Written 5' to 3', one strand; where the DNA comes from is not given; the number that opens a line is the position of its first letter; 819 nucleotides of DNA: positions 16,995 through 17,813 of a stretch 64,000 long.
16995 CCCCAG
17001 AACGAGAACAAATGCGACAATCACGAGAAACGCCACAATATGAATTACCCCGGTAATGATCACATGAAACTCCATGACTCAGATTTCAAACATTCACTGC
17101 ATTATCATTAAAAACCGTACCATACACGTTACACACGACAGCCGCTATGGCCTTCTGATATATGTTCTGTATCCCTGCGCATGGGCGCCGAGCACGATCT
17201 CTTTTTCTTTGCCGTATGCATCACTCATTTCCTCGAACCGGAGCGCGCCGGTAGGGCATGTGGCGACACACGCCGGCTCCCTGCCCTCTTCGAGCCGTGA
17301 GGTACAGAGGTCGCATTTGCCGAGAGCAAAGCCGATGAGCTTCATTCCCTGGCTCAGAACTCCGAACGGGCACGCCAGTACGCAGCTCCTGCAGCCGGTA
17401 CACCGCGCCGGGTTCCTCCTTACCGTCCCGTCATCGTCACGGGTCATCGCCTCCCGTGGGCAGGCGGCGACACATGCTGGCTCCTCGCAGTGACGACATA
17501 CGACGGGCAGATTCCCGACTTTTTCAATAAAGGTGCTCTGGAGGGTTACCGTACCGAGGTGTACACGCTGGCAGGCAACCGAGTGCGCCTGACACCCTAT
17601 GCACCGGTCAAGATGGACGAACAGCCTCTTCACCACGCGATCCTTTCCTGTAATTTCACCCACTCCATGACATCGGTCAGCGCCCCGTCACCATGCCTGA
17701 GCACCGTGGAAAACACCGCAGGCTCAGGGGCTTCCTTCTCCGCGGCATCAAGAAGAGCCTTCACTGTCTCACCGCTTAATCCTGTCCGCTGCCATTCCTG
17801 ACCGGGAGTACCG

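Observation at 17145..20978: Unusual four-gene electron-input module on a membrane-bound FHL/Mrp-type [NiFe]-hydrogenase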

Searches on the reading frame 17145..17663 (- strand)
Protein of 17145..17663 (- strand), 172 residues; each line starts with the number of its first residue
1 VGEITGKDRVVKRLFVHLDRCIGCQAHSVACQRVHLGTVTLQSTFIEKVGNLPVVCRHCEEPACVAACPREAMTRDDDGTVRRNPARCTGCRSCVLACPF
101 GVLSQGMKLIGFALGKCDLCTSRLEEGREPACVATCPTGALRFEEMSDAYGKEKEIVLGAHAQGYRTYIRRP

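Call 4: search_protein_families(library=pfam, proteins=[window:17145-17663:-], max_evalue=0.001)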
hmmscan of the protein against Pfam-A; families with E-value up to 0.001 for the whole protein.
window:17145-17663:- (172 aa): 11 families
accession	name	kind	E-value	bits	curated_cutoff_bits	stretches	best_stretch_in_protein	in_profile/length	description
PF13247.11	Fer4_11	-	2.1e-22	79.6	26.2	1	52-145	6-99/100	4Fe-4S dicluster domain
PF12838.12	Fer4_7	-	1.4e-13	51.5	27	1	56-102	2-52/52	4Fe-4S dicluster domain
PF13187.11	Fer4_9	-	9.1e-11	42.1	27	2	56-101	2-50/52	4Fe-4S dicluster domain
PF13237.11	Fer4_10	-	2.3e-09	37.5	25.5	2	53-99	6-53/53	4Fe-4S dicluster domain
PF00037.32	Fer4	-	4e-09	36.3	21.1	1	83-103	3-23/24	4Fe-4S binding domain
PF12837.12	Fer4_6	-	9.4e-08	32.1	25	1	81-103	2-24/24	4Fe-4S binding domain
PF12800.12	Fer4_4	-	2.6e-06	27.7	24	1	85-101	1-17/17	4Fe-4S binding domain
PF12797.12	Fer4_2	-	6.2e-06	26.3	24.5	1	82-100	4-22/22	4Fe-4S binding domain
PF13484.11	Fer4_16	-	6.3e-06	27.3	30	0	87-106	1-20/66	4Fe-4S double cluster binding domain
PF14697.11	Fer4_21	-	9.9e-05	22.8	35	1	56-100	8-53/59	4Fe-4S dicluster domain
PF25160.1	LdpA_Fe-S-bd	-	0.00013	22.1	27.6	0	58-103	4-43/49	LdpA Fe-S cluster-binding domain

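Call 5: search_protein_families(library=ncbifam, proteins=[window:17145-17663:-], max_evalue=0.001)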
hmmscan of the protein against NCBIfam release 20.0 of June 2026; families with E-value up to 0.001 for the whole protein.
window:17145-17663:- (172 aa): 41 families (the best 25 are shown)
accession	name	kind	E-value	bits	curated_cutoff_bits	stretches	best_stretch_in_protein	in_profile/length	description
TIGR02951.1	DMSO_dmsB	equivalog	8.2e-27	94.2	214.1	1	52-147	60-154/161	DMSO/selenate family reductase complex B subunit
NF008134.0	PRK10882.1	equivalog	7.5e-26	90.9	263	1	55-150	112-212/329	hydrogenase 2 operon protein HybA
NF045715.1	sulf_resp_HmcB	equivalog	5.2e-25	88.2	420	1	55-148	106-200/307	sulfate respiration complex iron-sulfur protein HmcB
NF045797.1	DsrO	equivalog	1.2e-23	83.7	200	1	37-152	84-208/235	sulfate reduction electron transfer complex DsrMKJOP subunit DsrO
NF041715.1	arsenate_red_ArrB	equivalog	7.3e-23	81.3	450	2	15-105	6-106/233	arsenate respiratory reductase iron-sulfur subunit ArrB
TIGR01582.1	FDH-beta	equivalog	1.8e-22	79.8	334.7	1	55-166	92-202/283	formate dehydrogenase subunit beta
NF011569.0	PRK14993.1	equivalog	3.9e-21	75.6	416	1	7-155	39-197/244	tetrathionate reductase subunit TtrB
NF009408.0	PRK12769.1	equivalog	5.9e-21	74.3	1003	1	18-145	9-146/659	formate-dependent uric acid utilization protein AegA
NF009451.0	PRK12809.1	equivalog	1.8e-20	72.8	1154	1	19-144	10-137/639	formate-dependent uric acid utilization protein YgfT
TIGR03149.1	cyt_nit_nrfC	equivalog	2.2e-20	73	377.6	1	15-155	41-193/225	cytochrome c nitrite reductase Fe-S protein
TIGR03478.1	DMSO_red_II_bet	subfamily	4e-20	72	480.7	1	52-144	127-218/321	DMSO reductase family type II enzyme, iron-sulfur subunit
NF042979.1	EthbenzDh_ebdB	equivalog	2.6e-17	62.7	740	1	54-150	151-246/354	ethylbenzene dehydrogenase subunit beta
NF045766.1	PhenlGlyoxDHPadI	equivalog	1.8e-16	59.9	700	1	17-152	10-144/443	NADH-dependent phenylglyoxylate dehydrogenase subunit beta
NF038355.1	FDH3_beta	equivalog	6.2e-16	58.9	240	1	14-121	5-119/180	formate dehydrogenase FDH3 subunit beta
NF007658.0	PRK10330.1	equivalog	6.3e-16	58.4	260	1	54-142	56-153/181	electron transport protein HydN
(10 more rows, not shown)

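Call 36: search_solved_structures(query=window:17145-17663:-, max_evalue=1e-8, show_alignments=1)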
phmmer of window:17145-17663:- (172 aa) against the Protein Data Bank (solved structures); distinct sequences matched with E-value up to 1e-8: 21.
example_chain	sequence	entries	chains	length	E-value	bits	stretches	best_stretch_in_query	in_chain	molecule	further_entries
6cz7_B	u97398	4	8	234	2.3e-19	73.3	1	15-104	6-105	4Fe-4S ferredoxin, iron-sulfur binding domain protein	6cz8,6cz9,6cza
2vpw_B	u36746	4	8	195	2.6e-19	73.1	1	15-150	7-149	NRFC PROTEIN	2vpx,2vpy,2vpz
1kqf_B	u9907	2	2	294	2.9e-19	73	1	56-165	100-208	FORMATE DEHYDROGENASE, NITRATE-INDUCIBLE, IRON-SULFUR SUBUNIT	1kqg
4ydd_B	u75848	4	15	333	1.2e-18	70.9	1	52-145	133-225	DMSO reductase family type II enzyme, iron-sulfur subunit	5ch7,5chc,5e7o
7qv7_A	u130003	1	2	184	6e-18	68.7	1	49-104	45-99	Hydrogen dependent carbon dioxide reductase subunit HycB3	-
2ivf_B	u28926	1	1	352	3e-17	66.4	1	54-149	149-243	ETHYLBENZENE DEHYDROGENASE BETA-SUBUNIT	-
9mqx_E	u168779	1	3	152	4.6e-17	65.8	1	13-154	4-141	Fe-S-cluster-containing hydrogenase subunit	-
7z0s_B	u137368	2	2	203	5.9e-17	65.4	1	19-104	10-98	Formate hydrogenlyase subunit 2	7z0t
1q16_B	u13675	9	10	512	1.3e-16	64.3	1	51-143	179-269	Respiratory nitrate reductase 1 beta chain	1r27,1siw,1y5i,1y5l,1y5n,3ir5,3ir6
1y4z_B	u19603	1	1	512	1.2e-15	61.2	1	51-143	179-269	Respiratory nitrate reductase 1 beta chain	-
3egw_B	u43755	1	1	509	1.2e-15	61.1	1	51-143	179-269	Respiratory nitrate reductase 1 beta chain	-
7qv7_B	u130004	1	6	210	2.7e-15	60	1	48-103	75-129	Hydrogen dependent carbon dioxide reductase subunit HycB4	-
1h0h_B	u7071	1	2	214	9.5e-14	55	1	53-149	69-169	FORMATE DEHYDROGENASE SUBUNIT BETA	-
30gj_B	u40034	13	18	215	6.5e-13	52.3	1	52-148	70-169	Formate dehydrogenase, beta subunit, putative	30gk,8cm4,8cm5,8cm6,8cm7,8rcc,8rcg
8c0z_C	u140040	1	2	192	7.4e-13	52.1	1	12-144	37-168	Iron-sulfur cluster-binding protein potential subunit of aldehyde oxidoreductase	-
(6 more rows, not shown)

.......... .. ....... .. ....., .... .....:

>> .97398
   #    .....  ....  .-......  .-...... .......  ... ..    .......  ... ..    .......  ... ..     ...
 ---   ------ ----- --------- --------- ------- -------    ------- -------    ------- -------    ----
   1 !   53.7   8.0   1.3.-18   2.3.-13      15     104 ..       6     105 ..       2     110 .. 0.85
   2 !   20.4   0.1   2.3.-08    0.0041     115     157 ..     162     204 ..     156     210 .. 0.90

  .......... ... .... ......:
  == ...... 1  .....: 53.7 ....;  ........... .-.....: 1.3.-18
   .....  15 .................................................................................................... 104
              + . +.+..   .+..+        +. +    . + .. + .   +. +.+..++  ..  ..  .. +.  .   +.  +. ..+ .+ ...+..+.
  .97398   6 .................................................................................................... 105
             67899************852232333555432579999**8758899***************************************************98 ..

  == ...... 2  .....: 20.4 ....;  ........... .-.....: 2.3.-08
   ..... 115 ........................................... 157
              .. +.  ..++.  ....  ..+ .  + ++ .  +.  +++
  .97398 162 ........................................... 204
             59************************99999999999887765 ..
